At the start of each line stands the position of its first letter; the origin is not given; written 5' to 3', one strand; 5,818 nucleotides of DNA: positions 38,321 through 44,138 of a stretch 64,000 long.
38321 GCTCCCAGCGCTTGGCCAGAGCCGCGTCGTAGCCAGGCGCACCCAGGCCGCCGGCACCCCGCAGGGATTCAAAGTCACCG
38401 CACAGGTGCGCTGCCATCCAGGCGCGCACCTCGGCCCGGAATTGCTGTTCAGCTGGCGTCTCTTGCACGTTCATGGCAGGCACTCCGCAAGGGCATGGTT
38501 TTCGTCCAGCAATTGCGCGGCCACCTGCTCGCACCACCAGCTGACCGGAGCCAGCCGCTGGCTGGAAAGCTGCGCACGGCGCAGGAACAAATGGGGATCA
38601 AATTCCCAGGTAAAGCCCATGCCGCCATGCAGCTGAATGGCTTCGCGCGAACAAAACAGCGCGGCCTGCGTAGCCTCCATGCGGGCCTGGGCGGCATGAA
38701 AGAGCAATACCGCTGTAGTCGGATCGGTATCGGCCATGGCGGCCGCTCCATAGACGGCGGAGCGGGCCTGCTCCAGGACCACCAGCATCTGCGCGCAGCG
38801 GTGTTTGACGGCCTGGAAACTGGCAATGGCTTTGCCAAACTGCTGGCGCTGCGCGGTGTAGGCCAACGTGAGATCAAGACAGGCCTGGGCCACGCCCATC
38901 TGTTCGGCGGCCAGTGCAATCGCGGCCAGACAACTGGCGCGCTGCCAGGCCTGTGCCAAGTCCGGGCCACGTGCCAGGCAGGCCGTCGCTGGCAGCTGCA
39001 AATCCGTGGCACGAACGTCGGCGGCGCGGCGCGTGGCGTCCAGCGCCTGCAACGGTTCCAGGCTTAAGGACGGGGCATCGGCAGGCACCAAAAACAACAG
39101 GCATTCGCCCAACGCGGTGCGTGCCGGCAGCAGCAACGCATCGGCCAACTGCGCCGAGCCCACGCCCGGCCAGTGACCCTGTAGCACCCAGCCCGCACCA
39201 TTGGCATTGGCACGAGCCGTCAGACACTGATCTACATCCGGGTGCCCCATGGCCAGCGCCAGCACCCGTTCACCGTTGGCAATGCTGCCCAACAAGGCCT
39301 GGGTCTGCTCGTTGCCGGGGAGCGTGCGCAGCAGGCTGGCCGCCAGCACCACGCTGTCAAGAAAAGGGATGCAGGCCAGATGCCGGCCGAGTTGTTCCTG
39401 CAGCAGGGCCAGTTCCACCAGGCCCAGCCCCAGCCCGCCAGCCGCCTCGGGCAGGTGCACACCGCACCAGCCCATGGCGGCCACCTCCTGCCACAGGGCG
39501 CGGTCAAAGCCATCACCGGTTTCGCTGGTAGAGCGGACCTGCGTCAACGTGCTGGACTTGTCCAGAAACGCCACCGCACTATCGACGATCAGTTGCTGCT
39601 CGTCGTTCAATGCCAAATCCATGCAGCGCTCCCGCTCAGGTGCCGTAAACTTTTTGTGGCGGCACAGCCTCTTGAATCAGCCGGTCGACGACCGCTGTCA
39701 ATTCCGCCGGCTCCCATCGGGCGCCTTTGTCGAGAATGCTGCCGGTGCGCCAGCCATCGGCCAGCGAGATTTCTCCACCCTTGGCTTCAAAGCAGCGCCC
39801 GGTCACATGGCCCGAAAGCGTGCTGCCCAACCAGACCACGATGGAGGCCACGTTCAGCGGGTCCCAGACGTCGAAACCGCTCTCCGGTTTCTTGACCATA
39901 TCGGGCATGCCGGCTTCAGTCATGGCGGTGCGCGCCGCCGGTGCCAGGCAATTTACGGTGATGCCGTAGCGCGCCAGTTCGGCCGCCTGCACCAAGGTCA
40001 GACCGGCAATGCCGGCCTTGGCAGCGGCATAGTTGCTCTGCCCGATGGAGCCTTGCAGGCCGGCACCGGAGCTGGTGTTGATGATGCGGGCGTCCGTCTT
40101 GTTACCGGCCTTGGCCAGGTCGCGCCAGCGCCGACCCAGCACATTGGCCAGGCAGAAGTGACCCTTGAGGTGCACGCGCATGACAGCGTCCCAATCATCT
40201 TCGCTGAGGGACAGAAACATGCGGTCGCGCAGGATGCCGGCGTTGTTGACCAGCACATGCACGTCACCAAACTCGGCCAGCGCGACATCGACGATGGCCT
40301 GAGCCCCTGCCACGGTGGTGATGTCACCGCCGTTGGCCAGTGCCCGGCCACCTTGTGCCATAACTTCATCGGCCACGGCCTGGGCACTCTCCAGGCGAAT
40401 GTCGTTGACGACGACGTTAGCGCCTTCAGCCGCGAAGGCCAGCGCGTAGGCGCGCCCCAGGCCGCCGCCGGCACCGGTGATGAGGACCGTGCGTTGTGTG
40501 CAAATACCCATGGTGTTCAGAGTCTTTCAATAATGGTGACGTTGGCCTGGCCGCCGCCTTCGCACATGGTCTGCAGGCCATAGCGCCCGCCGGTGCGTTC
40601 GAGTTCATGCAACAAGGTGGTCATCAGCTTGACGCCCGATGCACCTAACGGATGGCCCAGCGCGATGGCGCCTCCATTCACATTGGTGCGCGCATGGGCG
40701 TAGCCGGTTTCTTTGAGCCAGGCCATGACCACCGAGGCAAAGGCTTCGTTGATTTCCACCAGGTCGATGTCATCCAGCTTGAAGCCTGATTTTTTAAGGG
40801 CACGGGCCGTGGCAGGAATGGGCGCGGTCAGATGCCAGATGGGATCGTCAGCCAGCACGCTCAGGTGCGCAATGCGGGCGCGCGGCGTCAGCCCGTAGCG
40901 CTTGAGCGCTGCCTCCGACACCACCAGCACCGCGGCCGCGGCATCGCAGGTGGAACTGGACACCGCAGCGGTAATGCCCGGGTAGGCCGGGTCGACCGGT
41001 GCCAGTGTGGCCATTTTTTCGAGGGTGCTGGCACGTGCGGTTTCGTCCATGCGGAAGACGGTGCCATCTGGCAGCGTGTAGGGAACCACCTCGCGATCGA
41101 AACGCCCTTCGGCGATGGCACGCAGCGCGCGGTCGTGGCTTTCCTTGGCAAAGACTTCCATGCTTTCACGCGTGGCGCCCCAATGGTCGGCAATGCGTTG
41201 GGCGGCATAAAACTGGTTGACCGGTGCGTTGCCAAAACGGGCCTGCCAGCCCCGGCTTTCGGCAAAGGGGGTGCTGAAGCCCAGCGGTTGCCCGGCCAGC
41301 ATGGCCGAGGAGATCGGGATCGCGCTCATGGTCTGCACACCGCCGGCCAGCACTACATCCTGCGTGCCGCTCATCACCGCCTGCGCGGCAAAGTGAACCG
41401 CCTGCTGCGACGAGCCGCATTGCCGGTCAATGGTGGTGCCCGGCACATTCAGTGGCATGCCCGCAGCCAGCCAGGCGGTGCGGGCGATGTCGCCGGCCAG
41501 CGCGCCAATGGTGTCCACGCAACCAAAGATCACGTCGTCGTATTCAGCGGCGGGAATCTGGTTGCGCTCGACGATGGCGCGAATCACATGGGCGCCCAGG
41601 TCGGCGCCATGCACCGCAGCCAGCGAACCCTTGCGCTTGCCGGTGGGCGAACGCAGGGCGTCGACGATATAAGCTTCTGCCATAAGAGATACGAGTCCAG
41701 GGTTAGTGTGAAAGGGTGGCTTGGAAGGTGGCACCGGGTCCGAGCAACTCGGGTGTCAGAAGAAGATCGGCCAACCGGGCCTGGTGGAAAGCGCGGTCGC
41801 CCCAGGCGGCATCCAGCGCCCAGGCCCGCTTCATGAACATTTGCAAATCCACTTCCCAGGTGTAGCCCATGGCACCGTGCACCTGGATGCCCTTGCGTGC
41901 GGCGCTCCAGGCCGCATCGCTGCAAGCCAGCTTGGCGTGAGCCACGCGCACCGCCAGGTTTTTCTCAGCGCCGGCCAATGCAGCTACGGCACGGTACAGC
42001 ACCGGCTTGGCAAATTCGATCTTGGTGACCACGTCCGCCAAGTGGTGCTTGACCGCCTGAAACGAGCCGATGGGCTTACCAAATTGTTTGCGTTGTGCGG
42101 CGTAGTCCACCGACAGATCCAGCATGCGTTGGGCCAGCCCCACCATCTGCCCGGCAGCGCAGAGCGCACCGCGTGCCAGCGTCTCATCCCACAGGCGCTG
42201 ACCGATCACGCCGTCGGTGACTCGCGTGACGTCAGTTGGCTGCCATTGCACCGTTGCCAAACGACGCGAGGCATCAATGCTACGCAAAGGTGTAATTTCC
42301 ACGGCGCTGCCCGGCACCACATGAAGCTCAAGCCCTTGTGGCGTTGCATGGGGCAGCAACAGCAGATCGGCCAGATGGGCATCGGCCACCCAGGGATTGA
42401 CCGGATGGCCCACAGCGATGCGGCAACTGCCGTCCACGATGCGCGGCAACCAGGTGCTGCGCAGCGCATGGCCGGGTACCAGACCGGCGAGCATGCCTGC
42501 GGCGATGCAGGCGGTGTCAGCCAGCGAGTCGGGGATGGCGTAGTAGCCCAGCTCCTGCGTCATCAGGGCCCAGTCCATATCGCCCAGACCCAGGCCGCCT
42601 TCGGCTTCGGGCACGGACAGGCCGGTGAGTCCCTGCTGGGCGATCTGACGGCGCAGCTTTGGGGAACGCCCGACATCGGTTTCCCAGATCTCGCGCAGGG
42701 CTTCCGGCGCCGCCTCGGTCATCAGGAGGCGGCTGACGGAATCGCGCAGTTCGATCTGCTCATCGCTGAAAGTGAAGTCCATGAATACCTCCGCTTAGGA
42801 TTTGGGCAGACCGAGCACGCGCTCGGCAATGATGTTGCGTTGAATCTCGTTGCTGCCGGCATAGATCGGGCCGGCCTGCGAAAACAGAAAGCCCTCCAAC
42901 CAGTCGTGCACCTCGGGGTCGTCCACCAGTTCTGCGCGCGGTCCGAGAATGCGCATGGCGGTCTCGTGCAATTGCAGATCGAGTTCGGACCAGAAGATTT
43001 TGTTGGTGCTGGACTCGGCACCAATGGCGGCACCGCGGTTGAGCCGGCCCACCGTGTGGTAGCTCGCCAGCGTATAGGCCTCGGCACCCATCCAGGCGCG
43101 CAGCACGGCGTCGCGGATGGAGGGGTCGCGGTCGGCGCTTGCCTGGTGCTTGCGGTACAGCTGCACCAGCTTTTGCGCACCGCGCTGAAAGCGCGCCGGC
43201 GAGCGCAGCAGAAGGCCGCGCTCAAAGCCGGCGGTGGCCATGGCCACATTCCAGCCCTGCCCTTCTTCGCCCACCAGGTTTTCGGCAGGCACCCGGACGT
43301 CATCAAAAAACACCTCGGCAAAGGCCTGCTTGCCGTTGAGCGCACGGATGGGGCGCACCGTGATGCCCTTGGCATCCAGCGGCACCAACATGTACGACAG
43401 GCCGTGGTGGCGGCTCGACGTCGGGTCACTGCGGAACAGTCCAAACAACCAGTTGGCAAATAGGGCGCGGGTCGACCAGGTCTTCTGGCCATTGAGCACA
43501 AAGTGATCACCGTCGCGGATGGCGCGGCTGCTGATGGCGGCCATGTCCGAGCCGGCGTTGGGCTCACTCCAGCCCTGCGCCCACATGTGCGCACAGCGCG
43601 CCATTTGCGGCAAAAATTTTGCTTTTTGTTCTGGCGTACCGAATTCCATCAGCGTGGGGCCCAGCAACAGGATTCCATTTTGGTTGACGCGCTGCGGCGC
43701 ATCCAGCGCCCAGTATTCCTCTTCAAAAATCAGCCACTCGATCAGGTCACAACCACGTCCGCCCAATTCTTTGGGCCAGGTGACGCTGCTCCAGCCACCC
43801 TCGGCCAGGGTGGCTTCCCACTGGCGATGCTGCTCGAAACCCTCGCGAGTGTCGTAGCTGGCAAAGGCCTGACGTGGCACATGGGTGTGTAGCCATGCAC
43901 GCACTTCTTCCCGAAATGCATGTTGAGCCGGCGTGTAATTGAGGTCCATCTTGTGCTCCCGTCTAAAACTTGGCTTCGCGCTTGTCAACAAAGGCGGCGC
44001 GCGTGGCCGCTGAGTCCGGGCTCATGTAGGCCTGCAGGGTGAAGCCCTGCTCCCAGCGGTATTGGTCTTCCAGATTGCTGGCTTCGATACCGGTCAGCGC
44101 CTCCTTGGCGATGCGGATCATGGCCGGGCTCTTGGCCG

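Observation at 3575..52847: A 20-bp dyad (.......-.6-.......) recurs in ten promoter gaps of the steroid island: candidate regulon operator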

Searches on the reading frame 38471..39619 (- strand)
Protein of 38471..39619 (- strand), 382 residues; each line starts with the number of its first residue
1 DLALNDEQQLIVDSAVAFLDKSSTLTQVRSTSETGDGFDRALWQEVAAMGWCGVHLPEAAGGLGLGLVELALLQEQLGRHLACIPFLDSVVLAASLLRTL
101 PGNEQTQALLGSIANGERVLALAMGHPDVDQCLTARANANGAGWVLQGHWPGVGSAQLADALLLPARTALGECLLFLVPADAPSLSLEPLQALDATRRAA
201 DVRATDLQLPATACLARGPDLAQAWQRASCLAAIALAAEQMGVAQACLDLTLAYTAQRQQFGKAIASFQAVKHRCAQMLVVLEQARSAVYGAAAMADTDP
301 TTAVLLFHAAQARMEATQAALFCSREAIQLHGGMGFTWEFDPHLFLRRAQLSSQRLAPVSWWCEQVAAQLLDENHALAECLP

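Call 13: search_protein_families(library=pfam, proteins=[window:38471-39619:-], max_evalue=0.00001)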
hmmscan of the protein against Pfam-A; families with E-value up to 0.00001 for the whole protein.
window:38471-39619:- (382 aa): 3 families
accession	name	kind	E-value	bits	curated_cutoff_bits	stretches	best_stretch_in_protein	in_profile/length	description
PF00441.29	Acyl-CoA_dh_1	-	1.4e-24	87.4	22.4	1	234-351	16-130/150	Acyl-CoA dehydrogenase, C-terminal domain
PF02771.21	Acyl-CoA_dh_N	-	1.2e-15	58.3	22.9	1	5-117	1-113/113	Acyl-CoA dehydrogenase, N-terminal domain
PF08028.16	Acyl-CoA_dh_2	-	5.7e-07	30.3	22.7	1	235-336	2-110/134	Acyl-CoA dehydrogenase, C-terminal domain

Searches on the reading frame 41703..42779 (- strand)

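Call 14: search_protein_families(library=pfam, proteins=[window:41703-42779:-], max_evalue=0.00001)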
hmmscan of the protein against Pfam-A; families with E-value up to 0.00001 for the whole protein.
window:41703-42779:- (358 aa): 3 families
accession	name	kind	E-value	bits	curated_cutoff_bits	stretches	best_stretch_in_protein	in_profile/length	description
PF00441.29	Acyl-CoA_dh_1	-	5.4e-28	98.5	22.4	1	196-335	6-144/150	Acyl-CoA dehydrogenase, C-terminal domain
PF02771.21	Acyl-CoA_dh_N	-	2.6e-12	47.5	22.9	1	5-117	1-112/113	Acyl-CoA dehydrogenase, N-terminal domain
PF08028.16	Acyl-CoA_dh_2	-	9.9e-12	45.7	22.7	1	206-313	1-117/134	Acyl-CoA dehydrogenase, C-terminal domain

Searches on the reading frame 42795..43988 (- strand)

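Call 14: search_protein_families(library=pfam, proteins=[window:42795-43988:-], max_evalue=0.00001)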
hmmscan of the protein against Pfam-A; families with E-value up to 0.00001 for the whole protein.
window:42795-43988:- (397 aa): 3 families
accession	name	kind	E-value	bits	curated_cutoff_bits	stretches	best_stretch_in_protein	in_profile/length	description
PF02770.24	Acyl-CoA_dh_M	-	3.8e-21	75.5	33.3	1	137-231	1-97/97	Acyl-CoA dehydrogenase, middle domain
PF02771.21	Acyl-CoA_dh_N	-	1.9e-19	70.5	22.9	1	19-131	1-111/113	Acyl-CoA dehydrogenase, N-terminal domain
PF00441.29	Acyl-CoA_dh_1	-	5.1e-19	69.3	22.4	1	243-392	1-150/150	Acyl-CoA dehydrogenase, C-terminal domain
